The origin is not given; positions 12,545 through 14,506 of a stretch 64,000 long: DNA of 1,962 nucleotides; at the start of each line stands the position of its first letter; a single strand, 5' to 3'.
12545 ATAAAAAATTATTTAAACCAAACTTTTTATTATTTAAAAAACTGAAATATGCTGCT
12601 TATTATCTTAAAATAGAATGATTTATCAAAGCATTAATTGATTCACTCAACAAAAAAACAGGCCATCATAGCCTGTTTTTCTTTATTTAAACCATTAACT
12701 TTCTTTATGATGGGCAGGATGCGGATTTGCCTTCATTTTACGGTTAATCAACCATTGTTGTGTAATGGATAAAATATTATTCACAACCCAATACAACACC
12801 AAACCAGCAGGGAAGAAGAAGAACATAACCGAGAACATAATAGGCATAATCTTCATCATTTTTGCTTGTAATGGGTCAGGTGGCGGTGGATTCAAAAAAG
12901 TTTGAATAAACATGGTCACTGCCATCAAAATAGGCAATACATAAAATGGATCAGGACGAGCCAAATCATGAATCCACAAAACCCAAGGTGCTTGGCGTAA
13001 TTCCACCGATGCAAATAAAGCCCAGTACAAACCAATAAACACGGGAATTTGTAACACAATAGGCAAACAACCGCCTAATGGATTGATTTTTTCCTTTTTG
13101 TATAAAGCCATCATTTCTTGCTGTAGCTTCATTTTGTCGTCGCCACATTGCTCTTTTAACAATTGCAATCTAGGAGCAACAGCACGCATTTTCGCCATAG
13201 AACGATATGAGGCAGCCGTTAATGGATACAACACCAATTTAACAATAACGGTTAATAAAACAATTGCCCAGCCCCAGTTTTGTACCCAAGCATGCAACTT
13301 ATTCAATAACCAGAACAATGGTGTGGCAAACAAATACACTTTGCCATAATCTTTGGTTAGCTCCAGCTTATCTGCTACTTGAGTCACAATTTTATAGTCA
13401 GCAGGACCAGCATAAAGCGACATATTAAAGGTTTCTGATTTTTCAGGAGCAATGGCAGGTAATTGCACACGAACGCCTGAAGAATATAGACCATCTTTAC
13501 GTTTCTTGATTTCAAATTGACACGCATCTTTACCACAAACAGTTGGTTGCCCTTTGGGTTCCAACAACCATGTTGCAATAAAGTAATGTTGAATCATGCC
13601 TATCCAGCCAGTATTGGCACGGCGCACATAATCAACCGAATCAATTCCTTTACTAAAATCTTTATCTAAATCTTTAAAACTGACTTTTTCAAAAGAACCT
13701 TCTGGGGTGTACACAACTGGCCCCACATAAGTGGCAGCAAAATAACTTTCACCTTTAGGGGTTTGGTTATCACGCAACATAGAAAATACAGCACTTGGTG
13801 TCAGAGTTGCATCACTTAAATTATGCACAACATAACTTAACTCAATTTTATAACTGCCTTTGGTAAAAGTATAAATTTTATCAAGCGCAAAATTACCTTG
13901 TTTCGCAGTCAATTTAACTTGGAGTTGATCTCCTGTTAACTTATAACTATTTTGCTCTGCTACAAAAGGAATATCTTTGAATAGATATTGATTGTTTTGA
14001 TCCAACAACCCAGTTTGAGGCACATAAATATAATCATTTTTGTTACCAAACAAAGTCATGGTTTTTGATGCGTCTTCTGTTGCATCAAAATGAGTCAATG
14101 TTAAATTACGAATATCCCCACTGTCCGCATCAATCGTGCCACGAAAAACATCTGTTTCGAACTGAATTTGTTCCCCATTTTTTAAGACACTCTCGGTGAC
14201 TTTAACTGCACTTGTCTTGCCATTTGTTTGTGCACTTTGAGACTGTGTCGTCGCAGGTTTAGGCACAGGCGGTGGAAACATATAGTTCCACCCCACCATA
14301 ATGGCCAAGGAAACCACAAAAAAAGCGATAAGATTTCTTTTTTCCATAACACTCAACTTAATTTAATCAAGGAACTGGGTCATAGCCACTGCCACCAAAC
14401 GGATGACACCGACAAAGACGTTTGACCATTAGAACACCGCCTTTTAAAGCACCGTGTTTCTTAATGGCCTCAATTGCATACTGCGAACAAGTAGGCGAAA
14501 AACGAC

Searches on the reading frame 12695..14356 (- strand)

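Call 93: search_protein_families(library=pfam, proteins=[window:12695-14356:-], max_evalue=0.001)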
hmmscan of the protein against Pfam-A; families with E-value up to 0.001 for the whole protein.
window:12695-14356:- (553 aa): 2 families
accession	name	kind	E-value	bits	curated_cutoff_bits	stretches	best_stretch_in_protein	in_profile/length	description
PF14849.12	YidC_periplas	-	3.5e-65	221.2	24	1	63-350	1-283/283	YidC periplasmic domain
PF02096.25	60KD_IMP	-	8.1e-65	218.2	35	1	361-539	1-163/163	60Kd inner membrane protein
